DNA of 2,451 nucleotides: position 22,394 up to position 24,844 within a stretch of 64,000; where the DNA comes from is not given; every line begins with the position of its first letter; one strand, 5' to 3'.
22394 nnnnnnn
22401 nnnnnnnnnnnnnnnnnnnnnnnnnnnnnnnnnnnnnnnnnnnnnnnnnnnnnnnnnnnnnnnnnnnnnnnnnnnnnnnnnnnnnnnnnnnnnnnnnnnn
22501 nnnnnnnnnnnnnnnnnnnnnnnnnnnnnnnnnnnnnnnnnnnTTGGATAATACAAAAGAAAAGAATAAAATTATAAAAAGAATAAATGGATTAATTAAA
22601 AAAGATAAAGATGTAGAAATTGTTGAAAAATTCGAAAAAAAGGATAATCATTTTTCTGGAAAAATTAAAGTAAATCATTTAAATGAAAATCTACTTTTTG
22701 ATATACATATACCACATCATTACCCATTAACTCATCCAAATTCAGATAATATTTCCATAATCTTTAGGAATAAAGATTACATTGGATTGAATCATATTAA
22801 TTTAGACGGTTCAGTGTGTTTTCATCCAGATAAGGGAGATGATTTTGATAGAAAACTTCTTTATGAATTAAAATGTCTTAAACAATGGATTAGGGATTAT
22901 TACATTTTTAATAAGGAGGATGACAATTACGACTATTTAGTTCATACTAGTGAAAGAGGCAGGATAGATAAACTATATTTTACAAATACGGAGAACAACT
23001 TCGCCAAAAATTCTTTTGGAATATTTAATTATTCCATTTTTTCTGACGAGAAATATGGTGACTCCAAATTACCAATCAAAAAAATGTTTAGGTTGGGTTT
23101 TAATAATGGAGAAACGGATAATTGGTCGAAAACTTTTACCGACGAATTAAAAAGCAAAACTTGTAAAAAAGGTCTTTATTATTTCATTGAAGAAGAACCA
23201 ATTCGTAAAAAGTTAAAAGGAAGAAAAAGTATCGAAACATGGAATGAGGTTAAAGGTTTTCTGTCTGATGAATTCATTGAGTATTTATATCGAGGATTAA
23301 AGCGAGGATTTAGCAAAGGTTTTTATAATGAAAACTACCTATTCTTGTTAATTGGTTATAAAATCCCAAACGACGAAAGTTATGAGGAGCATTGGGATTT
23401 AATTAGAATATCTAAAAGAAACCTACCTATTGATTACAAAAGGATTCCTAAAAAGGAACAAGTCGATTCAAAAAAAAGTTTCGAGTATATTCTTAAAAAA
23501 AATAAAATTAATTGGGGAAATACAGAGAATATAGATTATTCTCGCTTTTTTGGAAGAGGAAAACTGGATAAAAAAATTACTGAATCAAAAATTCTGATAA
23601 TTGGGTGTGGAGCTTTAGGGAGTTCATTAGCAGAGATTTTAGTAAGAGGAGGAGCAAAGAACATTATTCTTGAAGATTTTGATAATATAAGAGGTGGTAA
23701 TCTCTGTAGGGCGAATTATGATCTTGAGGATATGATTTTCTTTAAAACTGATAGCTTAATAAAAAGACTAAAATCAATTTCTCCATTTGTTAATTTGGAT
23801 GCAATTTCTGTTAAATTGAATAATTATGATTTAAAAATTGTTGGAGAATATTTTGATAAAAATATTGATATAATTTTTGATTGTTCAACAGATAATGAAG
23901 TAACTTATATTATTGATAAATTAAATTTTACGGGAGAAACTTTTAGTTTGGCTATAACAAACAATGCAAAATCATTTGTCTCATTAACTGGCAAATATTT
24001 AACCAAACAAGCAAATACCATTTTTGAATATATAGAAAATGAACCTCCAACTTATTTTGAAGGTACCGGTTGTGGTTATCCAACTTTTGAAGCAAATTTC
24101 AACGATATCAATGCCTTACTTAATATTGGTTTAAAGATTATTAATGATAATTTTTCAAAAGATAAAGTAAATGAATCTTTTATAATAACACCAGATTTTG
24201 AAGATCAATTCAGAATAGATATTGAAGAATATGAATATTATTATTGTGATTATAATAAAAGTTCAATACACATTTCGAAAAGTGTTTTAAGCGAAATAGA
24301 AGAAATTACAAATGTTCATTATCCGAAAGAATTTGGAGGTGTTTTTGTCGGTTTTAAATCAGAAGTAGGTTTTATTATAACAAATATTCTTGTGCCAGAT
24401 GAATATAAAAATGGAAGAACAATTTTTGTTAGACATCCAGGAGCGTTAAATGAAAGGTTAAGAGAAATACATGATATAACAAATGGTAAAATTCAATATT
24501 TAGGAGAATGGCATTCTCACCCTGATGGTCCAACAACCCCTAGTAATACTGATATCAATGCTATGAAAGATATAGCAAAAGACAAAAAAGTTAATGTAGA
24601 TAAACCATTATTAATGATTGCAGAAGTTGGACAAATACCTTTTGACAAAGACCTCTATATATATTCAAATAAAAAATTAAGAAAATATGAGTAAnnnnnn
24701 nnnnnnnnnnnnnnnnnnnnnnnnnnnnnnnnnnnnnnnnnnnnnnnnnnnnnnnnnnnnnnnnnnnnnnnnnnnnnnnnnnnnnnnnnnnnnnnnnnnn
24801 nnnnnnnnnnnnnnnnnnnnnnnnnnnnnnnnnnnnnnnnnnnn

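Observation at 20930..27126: Six-gene CBASS-like operon with unusual content: two NTases, an E2-E1-JAB fusion, NucC and a ChaC-like enzyme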

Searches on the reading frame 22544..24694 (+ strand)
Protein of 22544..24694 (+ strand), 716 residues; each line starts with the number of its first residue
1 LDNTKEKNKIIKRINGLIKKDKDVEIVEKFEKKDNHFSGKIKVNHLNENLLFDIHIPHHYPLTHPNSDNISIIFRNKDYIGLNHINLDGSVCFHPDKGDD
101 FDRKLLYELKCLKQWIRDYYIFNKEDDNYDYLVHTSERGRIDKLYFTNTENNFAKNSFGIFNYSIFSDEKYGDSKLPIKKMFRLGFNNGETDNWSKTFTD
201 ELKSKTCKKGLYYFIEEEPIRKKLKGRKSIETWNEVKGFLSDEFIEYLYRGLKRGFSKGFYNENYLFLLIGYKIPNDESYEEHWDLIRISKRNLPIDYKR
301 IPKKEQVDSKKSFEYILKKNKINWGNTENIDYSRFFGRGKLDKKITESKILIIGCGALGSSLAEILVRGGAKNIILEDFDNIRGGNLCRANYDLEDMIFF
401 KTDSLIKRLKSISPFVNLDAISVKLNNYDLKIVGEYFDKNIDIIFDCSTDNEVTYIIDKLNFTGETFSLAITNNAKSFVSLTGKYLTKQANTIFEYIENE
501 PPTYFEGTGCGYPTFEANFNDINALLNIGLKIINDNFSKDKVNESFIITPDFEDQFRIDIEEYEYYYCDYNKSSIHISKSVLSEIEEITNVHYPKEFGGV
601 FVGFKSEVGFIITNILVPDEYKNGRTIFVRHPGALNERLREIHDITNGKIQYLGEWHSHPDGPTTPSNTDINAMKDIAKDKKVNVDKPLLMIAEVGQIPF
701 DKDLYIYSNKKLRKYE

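Call 3: search_protein_families(library=pfam, proteins=[window:22544-24694:+], max_evalue=0.1)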
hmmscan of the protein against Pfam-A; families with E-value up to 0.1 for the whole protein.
window:22544-24694:+ (716 aa): 5 families
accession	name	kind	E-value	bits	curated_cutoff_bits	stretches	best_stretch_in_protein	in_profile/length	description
PF00899.27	ThiF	-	3.5e-18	66.1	28.1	1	342-458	15-128/238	ThiF family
PF14464.11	Prok-JAB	-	2.4e-12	47.2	25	1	579-693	2-101/114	Prokaryotic homologs of the JAB domain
PF01398.27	JAB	-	0.0082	16.4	22.5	1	574-679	5-113/117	JAB1/Mov34/MPN/PAD-1 ubiquitin protease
PF01488.26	Shikimate_DH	-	0.048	14.2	24.3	0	344-376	9-41/138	Shikimate / quinate 5-dehydrogenase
PF01494.25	FAD_binding_3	-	0.079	12.6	22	0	348-378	2-32/349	FAD binding domain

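Call 4: search_protein_families(library=padloc, proteins=[window:22544-24694:+], max_evalue=0.1)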
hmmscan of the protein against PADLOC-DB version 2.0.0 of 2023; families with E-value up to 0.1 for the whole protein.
window:22544-24694:+ (716 aa): 55 families (the best 25 are shown)
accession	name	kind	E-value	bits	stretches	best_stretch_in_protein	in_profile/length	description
PDLC00827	E1-E2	-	3.6e-260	863.2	1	8-716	4-708/711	E1-E2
PDLC00852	E1-E2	-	4.9e-130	432.7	1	10-563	4-546/546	E1-E2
PDLC00848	E1-E2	-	4.1e-45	152.2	1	184-546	214-583/607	E1-E2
PDLC00839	E1-E2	-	2.9e-43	146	1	104-550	129-586/602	E1-E2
PDLC00835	E1-E2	-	2.1e-39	133.5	2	206-462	234-485/778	E1-E2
PDLC00890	JAB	-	2.9e-34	115.8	1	568-716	5-155/157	JAB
PDLC00896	JAB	-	1.4e-24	84.6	1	567-698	5-139/159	JAB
PDLC00902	JAB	-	6.9e-19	66.1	1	570-690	11-131/159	JAB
PDLC00889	JAB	-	1.3e-18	65.1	1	572-693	18-139/168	JAB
PDLC00837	E1-E2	-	2.5e-18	64.2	2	320-447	298-427/593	E1-E2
PDLC00857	E1-E2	-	2.9e-18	63.7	1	346-462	345-455/589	E1-E2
PDLC00887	JAB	-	1.9e-17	61.7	1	570-692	11-134/160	JAB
PDLC00727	Effector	-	2.3e-17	60.7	1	572-686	5-120/590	TIR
PDLC00901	JAB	-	3.9e-17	60.6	1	571-692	14-138/163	JAB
PDLC00893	JAB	-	6.4e-17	60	1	575-697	3-128/157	JAB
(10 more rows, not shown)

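Call 5: search_protein_families(library=ncbifam, proteins=[window:22544-24694:+], max_evalue=0.01)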
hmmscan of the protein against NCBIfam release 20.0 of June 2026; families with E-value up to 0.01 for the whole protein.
window:22544-24694:+ (716 aa): 20 families
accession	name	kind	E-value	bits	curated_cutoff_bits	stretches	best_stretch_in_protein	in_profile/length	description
NF058523.1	6A-MBL_cap2_3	equivalog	1.3e-41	142.9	320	1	344-690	296-662/665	anti-phage 6A-MBL system cap2_3 protein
NF006395.0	PRK08644.1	equivalog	1.3e-19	70.7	159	1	340-448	23-127/215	sulfur carrier protein ThiS adenylyltransferase ThiF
TIGR02356.1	adenyl_thiF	equivalog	1.4e-16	60.5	275.25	1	342-459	16-130/203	thiazole biosynthesis adenylyltransferase ThiF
TIGR02354.1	thiF_fam2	equivalog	2.1e-16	60.4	152.2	1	340-450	14-120/200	thiamine biosynthesis protein ThiF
NF050170.1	CDNTaseCGASCap3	equivalog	1e-12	48.5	200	1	564-678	5-121/153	CBASS system CD-NTase/cGAS isopeptidase Cap3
TIGR02355.1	moeB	equivalog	2.7e-12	46.6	376.55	1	343-462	20-136/240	molybdopterin-synthase adenylyltransferase MoeB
NF004281.0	PRK05690.1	subfamily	5.8e-12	45.4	266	1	343-463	28-145/250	molybdopterin-synthase adenylyltransferase MoeB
TIGR02256.1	ICE_VC0181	hypoth_equivalog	5.6e-10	39.2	127.6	1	587-679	8-102/131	conserved hypothetical protein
NF009123.0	PRK12475.1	subfamily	2.6e-09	36.8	510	1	342-460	19-136/338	MoeB/ThiF family adenylyltransferase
NF006444.0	PRK08762.1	equivalog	6.5e-09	34.9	449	1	343-458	143-255/387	molybdopterin-synthase adenylyltransferase MoeB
NF005646.0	PRK07411.1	equivalog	2e-06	27.2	633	1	342-456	33-144/390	molybdopterin-synthase adenylyltransferase MoeB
NF011696.0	PRK15116.1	equivalog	2.6e-06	27.3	304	1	333-426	17-110/268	tRNA cyclic N6-threonylcarbamoyladenosine(37) synthase TcdA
NF004111.0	PRK05600.1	equivalog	3e-06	26.6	437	1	343-458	37-149/371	ThiF family adenylyltransferase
NF041370.1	desamp_Halo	equivalog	3.4e-06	27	130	1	580-671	10-96/133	desampylase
NF006204.0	PRK08328.1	equivalog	4.3e-06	26.5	339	1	342-460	22-138/231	hypothetical protein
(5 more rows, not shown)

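Call 65: find_related_loci(query=window:22544-24691:+, collection=viral_contigs, flank=8000)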
Query window:22544-24691:+ (716 aa) in viral_contigs; peptide patterns used: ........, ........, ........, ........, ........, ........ (x = any residue, [..] = any of these).
1 stretches matched a pattern, but none encodes a relative of the query by tblastn (E <= 1e-3).
